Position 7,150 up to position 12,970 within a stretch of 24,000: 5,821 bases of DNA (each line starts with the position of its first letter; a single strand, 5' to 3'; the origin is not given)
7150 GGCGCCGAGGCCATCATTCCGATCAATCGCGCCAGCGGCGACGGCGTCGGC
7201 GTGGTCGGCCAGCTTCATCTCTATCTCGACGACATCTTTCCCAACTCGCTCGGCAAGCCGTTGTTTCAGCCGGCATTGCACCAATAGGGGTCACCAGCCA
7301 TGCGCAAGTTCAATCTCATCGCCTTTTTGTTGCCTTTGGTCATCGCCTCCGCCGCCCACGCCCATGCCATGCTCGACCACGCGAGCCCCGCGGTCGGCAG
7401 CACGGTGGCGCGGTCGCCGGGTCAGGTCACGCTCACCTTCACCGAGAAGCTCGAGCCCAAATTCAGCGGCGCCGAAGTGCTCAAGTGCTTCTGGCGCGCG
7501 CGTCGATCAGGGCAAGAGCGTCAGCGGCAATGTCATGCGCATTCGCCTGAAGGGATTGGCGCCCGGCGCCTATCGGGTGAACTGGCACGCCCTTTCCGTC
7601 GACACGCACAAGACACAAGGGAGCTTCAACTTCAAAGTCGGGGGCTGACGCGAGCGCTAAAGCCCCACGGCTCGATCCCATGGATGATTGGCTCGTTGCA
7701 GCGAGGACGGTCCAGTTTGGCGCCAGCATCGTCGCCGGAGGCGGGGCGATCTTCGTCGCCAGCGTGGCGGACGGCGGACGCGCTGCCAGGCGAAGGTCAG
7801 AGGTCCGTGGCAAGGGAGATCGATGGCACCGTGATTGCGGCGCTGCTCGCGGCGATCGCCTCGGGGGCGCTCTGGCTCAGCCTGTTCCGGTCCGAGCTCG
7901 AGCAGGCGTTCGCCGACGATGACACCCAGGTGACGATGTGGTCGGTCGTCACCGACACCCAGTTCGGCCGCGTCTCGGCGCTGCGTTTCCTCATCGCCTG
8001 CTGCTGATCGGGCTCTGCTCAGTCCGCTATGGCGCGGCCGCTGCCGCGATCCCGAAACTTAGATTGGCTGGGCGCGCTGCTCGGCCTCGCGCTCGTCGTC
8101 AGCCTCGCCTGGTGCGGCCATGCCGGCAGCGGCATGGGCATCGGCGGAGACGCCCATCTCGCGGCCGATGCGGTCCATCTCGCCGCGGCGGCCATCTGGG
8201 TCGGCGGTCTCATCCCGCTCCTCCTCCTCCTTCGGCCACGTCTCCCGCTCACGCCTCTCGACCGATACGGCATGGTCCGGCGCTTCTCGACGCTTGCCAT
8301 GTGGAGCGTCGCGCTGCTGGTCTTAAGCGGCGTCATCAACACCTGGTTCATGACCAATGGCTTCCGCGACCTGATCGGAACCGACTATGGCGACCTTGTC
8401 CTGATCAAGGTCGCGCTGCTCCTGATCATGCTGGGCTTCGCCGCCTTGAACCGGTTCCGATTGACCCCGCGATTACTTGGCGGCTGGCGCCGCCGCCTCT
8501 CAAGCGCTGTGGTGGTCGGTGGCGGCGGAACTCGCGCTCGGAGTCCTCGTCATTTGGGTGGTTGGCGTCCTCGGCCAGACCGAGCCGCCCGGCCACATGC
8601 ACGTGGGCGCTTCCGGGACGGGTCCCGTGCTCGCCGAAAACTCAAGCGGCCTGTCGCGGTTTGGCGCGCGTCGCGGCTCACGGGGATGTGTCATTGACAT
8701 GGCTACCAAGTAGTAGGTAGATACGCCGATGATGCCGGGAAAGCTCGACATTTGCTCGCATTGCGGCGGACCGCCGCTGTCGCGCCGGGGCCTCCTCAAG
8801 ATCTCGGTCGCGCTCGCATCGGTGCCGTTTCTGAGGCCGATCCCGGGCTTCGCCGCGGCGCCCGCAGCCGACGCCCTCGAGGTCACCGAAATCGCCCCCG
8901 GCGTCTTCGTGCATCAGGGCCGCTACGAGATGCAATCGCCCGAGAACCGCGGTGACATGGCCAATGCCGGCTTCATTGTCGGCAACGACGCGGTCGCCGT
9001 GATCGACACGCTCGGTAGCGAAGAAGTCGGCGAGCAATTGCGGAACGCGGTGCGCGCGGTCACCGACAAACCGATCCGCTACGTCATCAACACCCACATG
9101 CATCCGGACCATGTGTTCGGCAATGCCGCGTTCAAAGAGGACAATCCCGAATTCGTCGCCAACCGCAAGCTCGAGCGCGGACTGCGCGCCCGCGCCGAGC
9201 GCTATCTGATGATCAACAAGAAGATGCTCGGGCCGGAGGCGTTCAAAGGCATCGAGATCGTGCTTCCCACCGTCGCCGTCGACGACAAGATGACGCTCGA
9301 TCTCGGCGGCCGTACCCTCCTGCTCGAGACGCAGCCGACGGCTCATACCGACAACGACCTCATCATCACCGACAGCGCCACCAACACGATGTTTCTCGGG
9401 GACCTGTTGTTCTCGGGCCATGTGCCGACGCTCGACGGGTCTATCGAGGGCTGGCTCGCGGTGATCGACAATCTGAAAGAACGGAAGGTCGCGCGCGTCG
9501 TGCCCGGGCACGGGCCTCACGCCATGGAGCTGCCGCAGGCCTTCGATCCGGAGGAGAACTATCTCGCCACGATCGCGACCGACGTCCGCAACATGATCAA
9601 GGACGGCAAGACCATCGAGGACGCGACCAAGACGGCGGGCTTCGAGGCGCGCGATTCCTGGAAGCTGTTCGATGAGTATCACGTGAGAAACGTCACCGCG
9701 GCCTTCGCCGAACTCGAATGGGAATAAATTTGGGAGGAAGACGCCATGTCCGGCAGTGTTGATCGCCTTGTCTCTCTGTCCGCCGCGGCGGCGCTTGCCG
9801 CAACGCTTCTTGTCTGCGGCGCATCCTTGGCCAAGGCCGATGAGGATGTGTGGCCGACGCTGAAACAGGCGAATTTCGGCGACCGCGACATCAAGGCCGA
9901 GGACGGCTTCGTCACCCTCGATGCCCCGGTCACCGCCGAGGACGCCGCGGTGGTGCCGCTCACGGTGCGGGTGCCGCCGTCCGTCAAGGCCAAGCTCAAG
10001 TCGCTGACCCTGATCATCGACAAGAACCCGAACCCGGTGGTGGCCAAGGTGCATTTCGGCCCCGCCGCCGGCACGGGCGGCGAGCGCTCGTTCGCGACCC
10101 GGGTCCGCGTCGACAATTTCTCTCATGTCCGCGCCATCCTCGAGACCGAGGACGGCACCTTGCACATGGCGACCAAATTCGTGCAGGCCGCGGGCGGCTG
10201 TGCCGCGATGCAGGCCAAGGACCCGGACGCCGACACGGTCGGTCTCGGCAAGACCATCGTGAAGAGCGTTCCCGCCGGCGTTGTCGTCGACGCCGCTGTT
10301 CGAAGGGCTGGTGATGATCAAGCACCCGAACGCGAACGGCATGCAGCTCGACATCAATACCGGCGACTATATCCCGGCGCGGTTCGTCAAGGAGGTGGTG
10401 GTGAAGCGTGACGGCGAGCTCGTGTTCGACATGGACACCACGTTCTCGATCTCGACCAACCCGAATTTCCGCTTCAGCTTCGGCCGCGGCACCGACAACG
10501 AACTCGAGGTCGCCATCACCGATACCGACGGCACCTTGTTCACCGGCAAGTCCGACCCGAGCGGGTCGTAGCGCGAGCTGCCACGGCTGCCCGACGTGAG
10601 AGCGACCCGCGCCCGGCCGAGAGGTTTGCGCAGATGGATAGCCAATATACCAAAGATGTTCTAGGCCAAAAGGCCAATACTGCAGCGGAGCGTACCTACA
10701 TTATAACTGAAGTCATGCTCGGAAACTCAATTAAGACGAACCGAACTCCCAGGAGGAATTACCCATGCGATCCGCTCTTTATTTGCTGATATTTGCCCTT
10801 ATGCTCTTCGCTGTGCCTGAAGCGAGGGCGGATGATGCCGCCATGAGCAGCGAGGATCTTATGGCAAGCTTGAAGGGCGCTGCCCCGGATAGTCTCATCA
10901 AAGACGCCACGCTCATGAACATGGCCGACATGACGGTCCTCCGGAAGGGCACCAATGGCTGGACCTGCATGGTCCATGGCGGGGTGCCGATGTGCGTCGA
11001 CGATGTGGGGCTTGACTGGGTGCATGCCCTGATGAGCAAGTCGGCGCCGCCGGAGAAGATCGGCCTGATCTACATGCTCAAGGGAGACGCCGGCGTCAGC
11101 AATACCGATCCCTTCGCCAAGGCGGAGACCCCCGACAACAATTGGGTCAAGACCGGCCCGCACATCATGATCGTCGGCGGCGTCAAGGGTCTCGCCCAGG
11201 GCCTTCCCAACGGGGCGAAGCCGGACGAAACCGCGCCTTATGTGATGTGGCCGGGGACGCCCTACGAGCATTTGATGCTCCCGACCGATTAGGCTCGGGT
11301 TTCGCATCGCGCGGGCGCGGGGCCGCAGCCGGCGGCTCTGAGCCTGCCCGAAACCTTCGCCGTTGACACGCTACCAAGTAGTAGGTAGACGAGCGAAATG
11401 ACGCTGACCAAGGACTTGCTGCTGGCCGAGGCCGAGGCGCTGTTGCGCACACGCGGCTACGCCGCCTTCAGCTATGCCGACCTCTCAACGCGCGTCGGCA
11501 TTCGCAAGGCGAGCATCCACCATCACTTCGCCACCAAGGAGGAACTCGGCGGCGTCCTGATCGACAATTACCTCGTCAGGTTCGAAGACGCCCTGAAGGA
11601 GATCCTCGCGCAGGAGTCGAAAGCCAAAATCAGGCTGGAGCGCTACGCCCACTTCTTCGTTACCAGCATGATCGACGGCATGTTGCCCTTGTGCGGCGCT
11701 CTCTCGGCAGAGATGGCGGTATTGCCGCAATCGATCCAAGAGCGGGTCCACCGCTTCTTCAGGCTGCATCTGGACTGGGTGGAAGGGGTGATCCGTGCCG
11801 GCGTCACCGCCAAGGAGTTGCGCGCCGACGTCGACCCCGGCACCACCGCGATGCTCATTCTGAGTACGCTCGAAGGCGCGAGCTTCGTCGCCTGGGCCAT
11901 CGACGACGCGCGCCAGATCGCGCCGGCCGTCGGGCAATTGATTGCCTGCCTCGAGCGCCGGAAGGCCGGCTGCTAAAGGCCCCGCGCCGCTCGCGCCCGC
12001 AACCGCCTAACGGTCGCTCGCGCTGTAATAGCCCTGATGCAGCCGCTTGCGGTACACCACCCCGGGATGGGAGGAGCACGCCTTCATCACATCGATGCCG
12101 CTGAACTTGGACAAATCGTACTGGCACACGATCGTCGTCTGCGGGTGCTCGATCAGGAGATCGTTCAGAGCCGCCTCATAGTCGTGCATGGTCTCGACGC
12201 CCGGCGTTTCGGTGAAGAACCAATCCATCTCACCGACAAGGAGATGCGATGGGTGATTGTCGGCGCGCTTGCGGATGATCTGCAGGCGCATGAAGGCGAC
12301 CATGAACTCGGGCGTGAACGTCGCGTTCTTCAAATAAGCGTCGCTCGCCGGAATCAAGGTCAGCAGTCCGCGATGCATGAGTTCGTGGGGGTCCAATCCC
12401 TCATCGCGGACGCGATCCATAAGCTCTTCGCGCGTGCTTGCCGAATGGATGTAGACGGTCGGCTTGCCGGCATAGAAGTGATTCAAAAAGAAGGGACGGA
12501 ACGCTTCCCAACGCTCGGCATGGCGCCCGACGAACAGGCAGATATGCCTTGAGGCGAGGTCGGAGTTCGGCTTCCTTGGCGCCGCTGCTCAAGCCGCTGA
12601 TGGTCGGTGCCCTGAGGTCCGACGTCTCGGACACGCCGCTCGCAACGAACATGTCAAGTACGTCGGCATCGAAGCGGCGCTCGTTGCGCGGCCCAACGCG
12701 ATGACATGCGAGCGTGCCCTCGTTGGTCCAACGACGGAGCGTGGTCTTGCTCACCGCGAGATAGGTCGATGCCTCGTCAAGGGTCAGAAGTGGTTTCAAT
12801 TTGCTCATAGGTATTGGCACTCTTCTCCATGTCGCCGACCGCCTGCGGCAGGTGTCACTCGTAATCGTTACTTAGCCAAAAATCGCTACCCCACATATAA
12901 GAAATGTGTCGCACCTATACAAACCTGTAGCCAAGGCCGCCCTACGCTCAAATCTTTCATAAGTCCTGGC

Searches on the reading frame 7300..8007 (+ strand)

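Call 15: search_protein_families(library=pfam, proteins=[window:7300-8007:+], max_evalue=0.001)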
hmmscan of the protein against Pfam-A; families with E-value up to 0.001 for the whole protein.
window:7300-8007:+ (235 aa): 1 family
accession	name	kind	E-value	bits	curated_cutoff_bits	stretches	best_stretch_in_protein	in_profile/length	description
PF04234.18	CopC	-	1.2e-06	29.9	23.3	1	22-62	1-39/92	CopC domain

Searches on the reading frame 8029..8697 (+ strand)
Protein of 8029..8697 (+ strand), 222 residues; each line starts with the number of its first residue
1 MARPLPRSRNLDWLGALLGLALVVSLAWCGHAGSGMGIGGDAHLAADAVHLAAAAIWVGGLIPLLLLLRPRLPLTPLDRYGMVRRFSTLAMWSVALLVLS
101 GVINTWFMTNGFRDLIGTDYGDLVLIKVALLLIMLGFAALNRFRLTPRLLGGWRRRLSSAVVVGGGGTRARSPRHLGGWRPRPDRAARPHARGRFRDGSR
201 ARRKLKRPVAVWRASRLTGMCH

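Call 15: search_protein_families(library=pfam, proteins=[window:8029-8697:+], max_evalue=0.001)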
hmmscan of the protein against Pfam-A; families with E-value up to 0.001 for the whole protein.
window:8029-8697:+ (222 aa): 1 family
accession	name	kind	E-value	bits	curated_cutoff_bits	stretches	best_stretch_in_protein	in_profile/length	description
PF05425.18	CopD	-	8.5e-22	78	32.1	1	82-151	3-72/105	Copper resistance protein D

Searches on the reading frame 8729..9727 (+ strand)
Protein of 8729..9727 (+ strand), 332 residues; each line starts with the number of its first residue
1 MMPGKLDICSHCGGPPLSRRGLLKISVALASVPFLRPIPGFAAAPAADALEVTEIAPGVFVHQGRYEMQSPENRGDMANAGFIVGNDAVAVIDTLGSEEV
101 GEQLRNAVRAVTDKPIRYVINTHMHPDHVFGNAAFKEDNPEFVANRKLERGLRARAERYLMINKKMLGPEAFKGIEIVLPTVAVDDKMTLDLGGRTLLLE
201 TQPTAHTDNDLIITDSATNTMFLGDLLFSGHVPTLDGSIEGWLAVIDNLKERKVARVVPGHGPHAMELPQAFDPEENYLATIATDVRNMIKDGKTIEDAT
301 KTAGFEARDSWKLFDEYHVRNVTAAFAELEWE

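Call 15: search_protein_families(library=pfam, proteins=[window:8729-9727:+], max_evalue=0.001)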
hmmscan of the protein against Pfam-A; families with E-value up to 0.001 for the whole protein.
window:8729-9727:+ (332 aa): 2 families
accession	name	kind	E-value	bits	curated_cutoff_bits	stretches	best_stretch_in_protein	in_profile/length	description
PF00753.33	Lactamase_B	-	5.4e-26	92.2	22.7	1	75-261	3-196/196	Metallo-beta-lactamase superfamily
PF12706.13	Lactamase_B_2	-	0.00018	21.6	27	1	102-210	13-116/200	Beta-lactamase superfamily domain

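Call 27: search_protein_families(library=ncbifam, proteins=[window:8729-9727:+], max_evalue=0.001)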
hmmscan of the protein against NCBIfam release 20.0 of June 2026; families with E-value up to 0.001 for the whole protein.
window:8729-9727:+ (332 aa): 29 families (the best 25 are shown)
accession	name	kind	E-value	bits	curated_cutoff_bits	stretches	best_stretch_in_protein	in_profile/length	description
TIGR04559.1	SoxH_rel_PQQ_2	hypoth_equivalog_domain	2.4e-121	404.5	280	1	50-332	2-283/283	quinoprotein relay system zinc metallohydrolase 2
TIGR04558.1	SoxH_rel_PQQ_1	hypoth_equivalog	6.7e-58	196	300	1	50-330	6-281/285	quinoprotein relay system zinc metallohydrolase 1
NF033088.2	bla_subclass_B1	equivalog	3e-16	59.7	200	1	47-263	3-202/217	subclass B1 metallo-beta-lactamase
NF033087.1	bla_subclass_B2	equivalog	1.4e-11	44.6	240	1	79-212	23-152/221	subclass B2 metallo-beta-lactamase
NF012229.1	bla_class_B_core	domain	5.4e-11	42.8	100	1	82-209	19-132/139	metallo-beta-lactamase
NF038046.1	blaCVI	exception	1.2e-08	34.8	575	1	46-158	21-125/255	CVI family subclass B2 metallo-beta-lactamase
NF038166.1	blaYEM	exception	2.7e-08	33.8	535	1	79-198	44-161/246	YEM family subclass B2 metallo-beta-lactamase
NF000329.2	bla_B2_CphA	exception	4.5e-08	33.1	500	1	47-235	26-201/253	CphA family subclass B2 metallo-beta-lactamase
NF041758.1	B1_blaCHM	exception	6.8e-08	32.1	475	1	48-264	32-231/246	CHM family subclass B1 metallo-beta-lactamase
NF040580.1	MBL_fold_Vmh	equivalog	1.5e-07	31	430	1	67-301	28-261/286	Vmh family MBL fold metallo-hydrolase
NF012225.0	blaSFH_gen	exception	4.7e-07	29.5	440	1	79-146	46-113/252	SFH-related subclass B2 metallo-beta-lactamase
NF000437.2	blaFIM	exception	7.4e-07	29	590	1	42-137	33-126/262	FIM family subclass B1 metallo-beta-lactamase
NF012137.0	bla_xUS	exception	1.1e-06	28.3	400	1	47-137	21-108/246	MUS/TUS/MOC family subclass B1 metallo-beta-lactamase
NF012224.1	blaSFH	exception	1.6e-06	27.7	550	1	79-194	44-157/250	SFH family subclass B2 metallo-beta-lactamase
NF040860.1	blaWUS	exception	1.7e-06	27.4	540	1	77-136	48-107/246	WUS family subclass B1 metallo-beta-lactamase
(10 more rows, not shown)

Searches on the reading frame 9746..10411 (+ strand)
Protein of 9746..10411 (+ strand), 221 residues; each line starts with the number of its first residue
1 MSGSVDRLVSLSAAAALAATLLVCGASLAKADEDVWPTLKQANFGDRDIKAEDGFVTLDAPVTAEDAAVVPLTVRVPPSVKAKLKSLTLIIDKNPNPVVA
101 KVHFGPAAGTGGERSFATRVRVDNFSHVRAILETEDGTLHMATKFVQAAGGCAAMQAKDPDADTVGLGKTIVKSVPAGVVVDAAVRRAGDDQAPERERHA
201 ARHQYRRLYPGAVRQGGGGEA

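Call 15: search_protein_families(library=pfam, proteins=[window:9746-10411:+], max_evalue=0.001)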
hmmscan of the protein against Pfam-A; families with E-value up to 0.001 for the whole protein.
window:9746-10411:+ (221 aa): 1 family
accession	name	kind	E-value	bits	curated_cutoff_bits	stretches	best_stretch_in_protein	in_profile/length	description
PF13501.12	SoxY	-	7.3e-32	110.3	28.4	1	41-152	2-112/112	Sulfur oxidation protein SoxY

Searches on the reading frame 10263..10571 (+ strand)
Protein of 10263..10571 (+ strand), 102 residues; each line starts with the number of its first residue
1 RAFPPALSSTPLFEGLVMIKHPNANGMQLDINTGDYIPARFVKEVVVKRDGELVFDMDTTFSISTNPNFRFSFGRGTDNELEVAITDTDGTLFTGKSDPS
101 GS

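Call 16: search_protein_families(library=pfam, proteins=[window:10263-10571:+], max_evalue=0.001)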
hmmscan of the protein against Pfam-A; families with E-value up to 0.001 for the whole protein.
window:10263-10571:+ (102 aa): 1 family
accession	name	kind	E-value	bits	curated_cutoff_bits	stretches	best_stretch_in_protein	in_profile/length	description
PF08770.17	SoxZ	-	4.1e-23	81.4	25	1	17-96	16-96/98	Sulphur oxidation protein SoxZ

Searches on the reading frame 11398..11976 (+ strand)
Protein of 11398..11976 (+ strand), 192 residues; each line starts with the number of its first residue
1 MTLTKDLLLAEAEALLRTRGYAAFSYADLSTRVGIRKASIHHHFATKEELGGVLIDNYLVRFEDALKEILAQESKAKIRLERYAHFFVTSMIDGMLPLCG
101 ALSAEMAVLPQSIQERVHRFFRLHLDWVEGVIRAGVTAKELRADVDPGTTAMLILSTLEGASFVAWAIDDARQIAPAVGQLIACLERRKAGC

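Call 16: search_protein_families(library=pfam, proteins=[window:11398-11976:+], max_evalue=0.001)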
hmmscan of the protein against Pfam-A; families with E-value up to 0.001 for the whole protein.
window:11398-11976:+ (192 aa): 3 families
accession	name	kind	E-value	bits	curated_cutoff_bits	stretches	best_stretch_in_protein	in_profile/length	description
PF00440.29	TetR_N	-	2.7e-10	40.3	24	1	8-50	1-43/47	Bacterial regulatory proteins, tetR family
PF16925.10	TetR_C_13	-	7.8e-09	36.3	27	1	99-176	27-104/109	Tetracyclin repressor-like, C-terminal domain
PF17932.6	TetR_C_24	-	0.00027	21.6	26.4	1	79-160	7-86/114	Tetracyclin repressor-like, C-terminal domain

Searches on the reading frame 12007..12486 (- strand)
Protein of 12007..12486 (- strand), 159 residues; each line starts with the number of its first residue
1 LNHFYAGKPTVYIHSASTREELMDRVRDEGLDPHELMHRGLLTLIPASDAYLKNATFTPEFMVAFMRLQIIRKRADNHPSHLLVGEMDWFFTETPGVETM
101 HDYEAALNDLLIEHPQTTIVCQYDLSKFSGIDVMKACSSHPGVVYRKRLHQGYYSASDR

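Call 16: search_protein_families(library=pfam, proteins=[window:12007-12486:-], max_evalue=0.001)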
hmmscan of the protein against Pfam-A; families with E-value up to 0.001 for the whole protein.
window:12007-12486:- (159 aa): 1 family
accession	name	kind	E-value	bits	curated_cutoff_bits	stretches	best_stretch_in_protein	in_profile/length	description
PF14417.12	MEDS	-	1.6e-31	109.7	29.8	1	6-141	27-161/161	MEDS: MEthanogen/methylotroph, DcmR Sensory domain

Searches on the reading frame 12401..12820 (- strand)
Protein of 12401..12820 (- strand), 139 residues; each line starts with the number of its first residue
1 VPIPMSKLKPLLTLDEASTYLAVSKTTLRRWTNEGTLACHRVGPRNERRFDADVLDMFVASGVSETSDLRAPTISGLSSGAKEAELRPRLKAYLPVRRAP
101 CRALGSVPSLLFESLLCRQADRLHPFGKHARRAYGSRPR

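Call 16: search_protein_families(library=pfam, proteins=[window:12401-12820:-], max_evalue=0.001)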
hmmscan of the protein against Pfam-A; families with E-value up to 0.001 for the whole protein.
window:12401-12820:- (139 aa): 2 families
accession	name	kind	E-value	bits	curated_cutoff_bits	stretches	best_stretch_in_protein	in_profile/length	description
PF12728.13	HTH_17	-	8.4e-10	39.2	27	1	11-61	1-49/51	Helix-turn-helix domain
PF13411.12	MerR_1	-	2.7e-05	24.6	21.6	1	13-56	2-44/69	MerR HTH family regulatory protein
